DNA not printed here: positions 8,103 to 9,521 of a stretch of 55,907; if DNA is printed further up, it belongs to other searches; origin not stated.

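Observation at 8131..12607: TPP riboswitch controlling a Liv-type (branched-chain-amino-acid family) ABC importer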

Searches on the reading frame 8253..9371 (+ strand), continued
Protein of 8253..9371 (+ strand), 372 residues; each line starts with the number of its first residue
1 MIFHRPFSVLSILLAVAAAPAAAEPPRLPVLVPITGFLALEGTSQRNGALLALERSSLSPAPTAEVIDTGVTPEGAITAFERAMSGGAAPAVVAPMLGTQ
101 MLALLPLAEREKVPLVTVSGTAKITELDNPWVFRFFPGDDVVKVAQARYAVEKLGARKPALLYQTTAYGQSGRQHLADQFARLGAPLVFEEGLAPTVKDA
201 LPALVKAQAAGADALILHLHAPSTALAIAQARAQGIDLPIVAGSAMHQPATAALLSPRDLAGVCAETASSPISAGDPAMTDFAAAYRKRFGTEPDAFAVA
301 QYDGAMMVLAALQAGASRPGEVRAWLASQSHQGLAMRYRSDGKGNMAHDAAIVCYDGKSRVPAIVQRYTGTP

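Call 37: search_solved_structures(query=window:8253-9368:+, max_evalue=0.001, show_alignments=2)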
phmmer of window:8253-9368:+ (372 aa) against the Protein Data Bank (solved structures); distinct sequences matched with E-value up to 0.001: 19.
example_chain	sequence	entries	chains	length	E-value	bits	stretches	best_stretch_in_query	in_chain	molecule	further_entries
3td9_A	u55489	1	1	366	4.2e-18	69.3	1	27-317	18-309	Branched chain amino acid ABC transporter, periplasmic amino acid-binding protein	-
4gnr_A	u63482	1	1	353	1.8e-15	60.7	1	35-353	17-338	ABC transporter substrate-binding protein-branched chain amino acid transport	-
4mlc_A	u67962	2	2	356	1.5e-11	47.8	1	118-352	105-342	Extracellular ligand-binding receptor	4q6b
4n03_A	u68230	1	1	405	1.5e-11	47.8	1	161-327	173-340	ABC-type branched-chain amino acid transport systems periplasmic component-like protein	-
4ey3_A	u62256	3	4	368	2.1e-11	47.3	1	28-317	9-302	Twin-arginine translocation pathway signal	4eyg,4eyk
4q6w_A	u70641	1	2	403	6.1e-09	39.2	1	11-293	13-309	Putative leu/ile/val-binding protein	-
3hut_A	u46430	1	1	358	9.2e-09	38.6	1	107-316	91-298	putative branched-chain amino acid ABC transporter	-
4obb_A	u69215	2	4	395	1.3e-08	38.2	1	35-314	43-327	Amino acid/amide ABC transporter substrate-binding protein, HAAT family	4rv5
4nqr_A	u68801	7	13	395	1.8e-08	37.7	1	35-314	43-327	Amino acid/amide ABC transporter substrate-binding protein, HAAT family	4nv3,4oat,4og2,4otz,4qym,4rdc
4mpt_A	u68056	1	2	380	2.7e-08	37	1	68-293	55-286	Putative leu/ile/val-binding protein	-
4zpj_A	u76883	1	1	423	3.2e-08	36.8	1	15-314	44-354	Extracellular ligand-binding receptor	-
4dqd_A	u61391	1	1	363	5.6e-08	36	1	72-349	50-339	Extracellular ligand-binding receptor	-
5ere_A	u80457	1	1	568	2e-05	27.6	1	31-342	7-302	Extracellular ligand-binding receptor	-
3nnd_B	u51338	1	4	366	8.3e-05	25.6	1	78-319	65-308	Possible substrate binding protein of ABC transporter system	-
3n0x_A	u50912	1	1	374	9.2e-05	25.4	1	78-319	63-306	Possible substrate binding protein of ABC transporter system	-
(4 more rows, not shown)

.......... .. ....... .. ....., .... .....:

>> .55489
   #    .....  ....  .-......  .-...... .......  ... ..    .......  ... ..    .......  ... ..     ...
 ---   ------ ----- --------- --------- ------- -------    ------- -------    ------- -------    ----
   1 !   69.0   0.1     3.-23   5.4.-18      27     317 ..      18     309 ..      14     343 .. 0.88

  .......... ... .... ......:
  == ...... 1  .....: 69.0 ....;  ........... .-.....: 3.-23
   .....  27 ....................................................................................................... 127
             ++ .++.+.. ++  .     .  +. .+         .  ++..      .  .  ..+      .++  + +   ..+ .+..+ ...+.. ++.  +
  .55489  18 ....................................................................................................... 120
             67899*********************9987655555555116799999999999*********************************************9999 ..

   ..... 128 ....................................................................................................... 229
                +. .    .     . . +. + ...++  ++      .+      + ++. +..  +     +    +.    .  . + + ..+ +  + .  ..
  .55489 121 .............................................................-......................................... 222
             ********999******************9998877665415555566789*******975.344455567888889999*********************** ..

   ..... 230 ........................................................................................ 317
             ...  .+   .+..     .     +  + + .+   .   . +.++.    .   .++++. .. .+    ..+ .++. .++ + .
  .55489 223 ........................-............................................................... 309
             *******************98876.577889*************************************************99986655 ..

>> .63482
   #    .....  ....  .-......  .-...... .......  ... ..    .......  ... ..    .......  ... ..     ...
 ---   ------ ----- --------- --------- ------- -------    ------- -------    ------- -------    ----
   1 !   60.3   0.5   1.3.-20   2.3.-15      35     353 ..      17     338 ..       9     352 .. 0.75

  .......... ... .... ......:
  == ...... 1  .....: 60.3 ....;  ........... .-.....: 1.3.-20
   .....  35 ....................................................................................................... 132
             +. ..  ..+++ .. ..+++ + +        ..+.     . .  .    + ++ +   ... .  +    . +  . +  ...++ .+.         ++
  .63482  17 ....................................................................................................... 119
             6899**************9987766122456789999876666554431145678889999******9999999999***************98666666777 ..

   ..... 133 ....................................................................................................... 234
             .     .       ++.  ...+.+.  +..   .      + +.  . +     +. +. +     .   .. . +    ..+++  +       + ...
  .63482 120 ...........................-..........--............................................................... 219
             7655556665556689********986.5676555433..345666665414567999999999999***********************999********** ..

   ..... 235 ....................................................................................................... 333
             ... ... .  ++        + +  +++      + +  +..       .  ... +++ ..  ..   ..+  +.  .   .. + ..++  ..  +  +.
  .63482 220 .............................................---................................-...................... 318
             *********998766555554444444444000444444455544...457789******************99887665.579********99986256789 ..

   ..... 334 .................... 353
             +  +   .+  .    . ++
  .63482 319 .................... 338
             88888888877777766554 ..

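Call 51: predict_structure(alignment_id=A1)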
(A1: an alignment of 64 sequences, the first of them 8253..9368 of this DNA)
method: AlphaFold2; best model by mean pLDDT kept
length: 372 residues; sequences in the alignment: 64
mean_pLDDT: 90.0   pTM: 0.88
mean pLDDT of the five models: 90.0, 89.3, 88.5, 87.8, 87.5
residues with pLDDT >= 90: 271; 70-90: 66; 50-70: 31; < 50: 4
segments of 3 or more residues with pLDDT < 50: none
pLDDT, mean of each block of 10 residues (from residue 1): 54 57 87 89 95 96 96 95 94 93 95 94 80 90 94 98 75 89 98 92 98 95 94 97 86 94 89 77 96 93 98 97 98 93 90 94 89 52
secondary structure, 60 per line:
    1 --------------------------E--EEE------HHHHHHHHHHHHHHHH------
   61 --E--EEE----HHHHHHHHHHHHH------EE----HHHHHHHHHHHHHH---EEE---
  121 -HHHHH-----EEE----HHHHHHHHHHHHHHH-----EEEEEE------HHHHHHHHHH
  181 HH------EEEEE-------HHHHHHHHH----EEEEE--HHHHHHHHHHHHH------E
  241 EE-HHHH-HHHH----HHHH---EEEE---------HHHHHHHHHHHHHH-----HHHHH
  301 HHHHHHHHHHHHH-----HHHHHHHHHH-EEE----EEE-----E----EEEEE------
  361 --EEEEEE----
elements in order: E30-32 H39-54 E66-68 H73-85 H98-111 E115-117 H122-126 E132-134 H139-153 E159-164 H171-182 E189-193 H201-209 E214-218 H221-233 E240-242 H244-247 H249-252 H257-260 E264-267 H277-290 H296-313 H319-328 E330-332 E337-339 E350-354 E363-368

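Call 55: fold_search(model_id=the predicted structure, library=pdb)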
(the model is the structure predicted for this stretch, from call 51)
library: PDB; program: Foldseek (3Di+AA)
matches with E <= 10: 1732; with E <= 0.001: 1023
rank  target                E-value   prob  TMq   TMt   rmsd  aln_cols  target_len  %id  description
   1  3td9                  2.9e-23  1.00  0.82  0.87   2.8       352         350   22  Crystal structure of a Leucine binding protein LivK (TM1135) from Thermotoga maritima MSB8 at 1.90 A resolution (released 2011-09-07)
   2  4gnr                  2.1e-22  1.00  0.82  0.88   2.7       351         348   22  1.0 Angstrom resolution crystal structure of the branched-chain amino acid transporter substrate binding protein LivJ fr (released 2012-09-05)
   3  4nv3_A                2.0e-21  1.00  0.82  0.83   3.2       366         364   20  The crystal structure of a solute-binding protein (N280D mutant) from Anabaena variabilis ATCC 29413 in complex with v (released 2013-12-11)
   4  4obb_A                2.4e-21  1.00  0.82  0.83   3.2       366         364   20  The crystal structure of a solute-binding protein from Anabaena variabilis ATCC 29413 in complex with (3S)-3-methyl-2- (released 2014-03-19)
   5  4zpj                  3.8e-21  1.00  0.85  0.86   2.6       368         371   19  ABC transporter substrate-binding protein from Sphaerobacter thermophilus (released 2015-05-20)
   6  3hut                  6.1e-21  1.00  0.70  0.74   4.6       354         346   21  Crystal structure of a putative branched-chain amino acid ABC transporter from Rhodospirillum rubrum (released 2009-06-30)
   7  4n0q_B                1.3e-19  1.00  0.79  0.85   2.9       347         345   19  Crystal Structure of an ABC transporter, substrate-binding protein from Brucella melitensis 16M in complex with L-Leuc (released 2013-11-06)
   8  4eyg_A                1.3e-19  1.00  0.81  0.83   3.0       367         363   19  Crystal structure of solute binding protein of ABC transporter from Rhodopseudomonas palustris BisB5 in complex with v (released 2012-05-30)
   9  4evq_A                1.6e-19  1.00  0.83  0.86   2.6       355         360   16  Crystal structure of ABC transporter from R. palustris - solute binding protein (RPA0668) in complex with 4-hydroxyben (released 2012-05-23)
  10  3ip5                  2.2e-19  1.00  0.81  0.86   2.8       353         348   19  Structure of Atu2422-GABA receptor in complex with alanine (released 2010-07-14)
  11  4n0q_A                2.2e-19  1.00  0.78  0.84   2.9       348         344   18  Crystal Structure of an ABC transporter, substrate-binding protein from Brucella melitensis 16M in complex with L-Leuc (released 2013-11-06)
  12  4ey3                  2.7e-19  1.00  0.80  0.82   3.2       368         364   20  Crystal structure of solute binding protein of ABC transporter in complex with p-hydroxybenzoic acid (released 2012-05-30)
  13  5ere                  2.7e-19  1.00  0.74  0.52   3.4       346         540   22  Extracellular ligand binding receptor from Desulfohalobium retbaense DSM5692 (released 2016-08-10)
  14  3ipc                  4.4e-19  1.00  0.81  0.86   2.9       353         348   19  Structure of ATU2422-GABA F77A mutant receptor in complex with leucine (released 2010-07-14)
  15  1usg                  4.7e-19  1.00  0.54  0.57   7.4       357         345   16  L-leucine-binding protein, apo form (released 2003-12-18)
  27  4n03                  4.7e-18  1.00  0.79  0.76   3.2       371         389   23  Fatty acid ABC transporter substrate-binding protein from Thermomonospora curvata (released 2013-10-16)
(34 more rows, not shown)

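Call 64: search_dna_similar(query=window:8253-9368:+, collection=plasmids, mode=protein, max_evalue=1e-40, max_rows=25)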
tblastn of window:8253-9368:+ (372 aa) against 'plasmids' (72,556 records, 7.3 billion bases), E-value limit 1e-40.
Records with a match: 5; places in all: 5; records where one place covers at least 80% of the query: 5.
Best place of each record, by identity: 60-80% 5.
By first word of the organism name: Azospirillum 5.
By predicted mobility (MOB-suite, as given by PLSDB): non-mobilizable 3; mobilizable 2.
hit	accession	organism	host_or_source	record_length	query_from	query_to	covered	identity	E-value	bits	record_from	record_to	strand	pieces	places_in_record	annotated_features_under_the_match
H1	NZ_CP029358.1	Azospirillum thermophilum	cell culture,hot spring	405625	34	368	90%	63.6%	9e-131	420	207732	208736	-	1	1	ABC transporter substrate-binding protein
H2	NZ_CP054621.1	Azospirillum oryzae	cell culture,soil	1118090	34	368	90%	63.0%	3e-132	424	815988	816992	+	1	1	record has no annotation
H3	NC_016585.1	Azospirillum lipoferum 4B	-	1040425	34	368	90%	63.0%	4e-132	424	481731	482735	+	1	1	none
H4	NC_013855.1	Azospirillum sp. B510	-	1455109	34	368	90%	62.7%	3e-131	421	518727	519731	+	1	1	record has no annotation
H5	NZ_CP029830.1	Azospirillum ramasamyi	single cell,Cow dung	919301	34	368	90%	61.5%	6e-129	414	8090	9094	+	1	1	ABC transporter substrate-binding protein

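Call 65: get_annotated_region(hit=H1, flank=9000)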
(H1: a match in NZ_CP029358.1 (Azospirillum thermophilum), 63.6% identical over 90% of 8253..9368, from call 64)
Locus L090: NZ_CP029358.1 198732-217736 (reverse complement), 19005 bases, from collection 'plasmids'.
description: Azospirillum thermophilum strain CFH 70021 plasmid unnamed3
organism: Azospirillum thermophilum (NCBI taxid 2202148)
taxonomy: Bacteria; Pseudomonadota; Alphaproteobacteria; Rhodospirillales; Azospirillaceae; Azospirillum; Azospirillum thermophilum
host: -; source: cell culture,hot spring; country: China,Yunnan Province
typing (MOB-suite, as given by PLSDB): non-mobilizable
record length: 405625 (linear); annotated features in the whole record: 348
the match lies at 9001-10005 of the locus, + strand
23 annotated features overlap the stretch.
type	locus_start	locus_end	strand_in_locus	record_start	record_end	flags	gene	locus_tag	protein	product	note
CDS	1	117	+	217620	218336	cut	-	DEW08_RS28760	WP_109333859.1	YafY family protein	-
CDS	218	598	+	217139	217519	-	-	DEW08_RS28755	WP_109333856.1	VOC family protein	-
CDS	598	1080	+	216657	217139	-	-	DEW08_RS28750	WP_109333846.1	EVE domain-containing protein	-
CDS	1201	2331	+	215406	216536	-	-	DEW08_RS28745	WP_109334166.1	ABC transporter permease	-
CDS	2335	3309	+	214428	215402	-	-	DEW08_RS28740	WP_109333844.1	ABC transporter permease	-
CDS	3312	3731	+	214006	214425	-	cdd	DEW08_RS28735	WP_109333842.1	cytidine deaminase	GO:0008655 - pyrimidine-containing compound salvage [Evidence IEA]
CDS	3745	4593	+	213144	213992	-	-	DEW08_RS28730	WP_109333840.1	purine-nucleoside phosphorylase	GO:0009116 - nucleoside metabolic process [Evidence IEA]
CDS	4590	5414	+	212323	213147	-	deoC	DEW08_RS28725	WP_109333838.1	deoxyribose-phosphate aldolase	GO:0009264 - deoxyribonucleotide catabolic process [Evidence IEA]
CDS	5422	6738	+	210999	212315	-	deoA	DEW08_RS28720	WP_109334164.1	thymidine phosphorylase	GO:0006139 - nucleobase-containing compound metabolic process [Evidence IEA]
CDS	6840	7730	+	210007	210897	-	-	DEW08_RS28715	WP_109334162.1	DMT family transporter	GO:0055085 - transmembrane transport [Evidence IEA]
CDS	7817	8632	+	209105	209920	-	-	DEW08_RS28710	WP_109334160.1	GNAT family N-acetyltransferase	-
CDS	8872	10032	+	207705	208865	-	-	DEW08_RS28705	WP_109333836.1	ABC transporter substrate-binding protein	-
CDS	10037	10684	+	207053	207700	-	-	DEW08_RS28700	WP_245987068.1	branched-chain amino acid ABC transporter permease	-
CDS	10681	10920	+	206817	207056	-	-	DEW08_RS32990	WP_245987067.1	hypothetical protein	-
CDS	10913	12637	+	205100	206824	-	-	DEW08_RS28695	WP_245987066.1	branched-chain amino acid ABC transporter ATP-binding protein/permease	-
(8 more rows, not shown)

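Call 76: search_protein_representatives(protein=window:8253-9368:+)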
Query: 372 residues. Proteins with E-value up to 0.001 (for the whole library): 10476; up to 1e-10: 2349; up to 1e-30: 80. The best 150 are listed.
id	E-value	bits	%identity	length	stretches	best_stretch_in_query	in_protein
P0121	1.0e-116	406.8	56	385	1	13-368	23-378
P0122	1.9e-102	359.8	53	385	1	9-368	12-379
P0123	1.1e-99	350.7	51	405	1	13-368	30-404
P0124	7.1e-94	331.6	61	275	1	101-369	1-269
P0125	1.2e-93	330.9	65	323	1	12-274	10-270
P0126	1.1e-89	317.8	65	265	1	12-267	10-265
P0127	4.2e-87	309.4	63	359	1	11-258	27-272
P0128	4.4e-87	309.3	42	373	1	16-369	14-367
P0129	5.8e-86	305.6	53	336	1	11-292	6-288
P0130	1.6e-75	271.3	44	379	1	12-369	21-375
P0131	3.9e-73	263.5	55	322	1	78-332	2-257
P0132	2.6e-67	244.3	64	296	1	13-213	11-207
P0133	1.1e-64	235.6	59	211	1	161-369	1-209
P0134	3.1e-64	234.2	51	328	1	31-334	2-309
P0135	7.3e-64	233.0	65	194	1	142-317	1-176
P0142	3.2e-53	198.0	35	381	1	13-372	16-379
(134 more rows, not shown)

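Call 77: find_encoding_contigs(protein=P0128, flank=4000, max_places=2)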
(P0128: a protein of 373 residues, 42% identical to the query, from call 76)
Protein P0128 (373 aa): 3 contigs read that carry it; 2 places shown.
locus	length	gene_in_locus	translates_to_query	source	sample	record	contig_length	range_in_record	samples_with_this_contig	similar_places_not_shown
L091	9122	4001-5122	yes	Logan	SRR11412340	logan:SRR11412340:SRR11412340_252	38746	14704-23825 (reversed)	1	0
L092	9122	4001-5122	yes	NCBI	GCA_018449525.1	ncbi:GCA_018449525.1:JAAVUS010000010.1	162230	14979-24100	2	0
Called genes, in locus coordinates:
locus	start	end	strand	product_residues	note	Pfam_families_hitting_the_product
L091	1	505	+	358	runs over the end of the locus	PF03358:FMN_red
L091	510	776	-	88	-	PF13561:adh_short_C2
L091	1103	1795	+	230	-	PF13505:OMP_b-brl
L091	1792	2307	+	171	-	-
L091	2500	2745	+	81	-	PF09917:DUF2147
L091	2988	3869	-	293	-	PF00392:GntR, PF07729:FCD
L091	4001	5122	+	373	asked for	PF13458:Peripla_BP_6, PF01094:ANF_receptor, PF13433:Peripla_BP_5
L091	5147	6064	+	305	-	PF02653:BPD_transp_2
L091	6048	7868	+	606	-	PF02653:BPD_transp_2, PF00005:ABC_tran, PF12399:BCA_ABC_TP_C (weak)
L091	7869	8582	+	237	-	PF00005:ABC_tran, PF13304:AAA_21 (faint)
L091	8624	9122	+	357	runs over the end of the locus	PF08240:ADH_N, PF00107:ADH_zinc_N, PF13602:ADH_zinc_N_2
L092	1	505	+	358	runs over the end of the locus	PF03358:FMN_red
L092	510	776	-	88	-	PF13561:adh_short_C2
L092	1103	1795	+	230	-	PF13505:OMP_b-brl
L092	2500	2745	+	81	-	PF09917:DUF2147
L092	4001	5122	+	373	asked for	PF13458:Peripla_BP_6, PF01094:ANF_receptor, PF13433:Peripla_BP_5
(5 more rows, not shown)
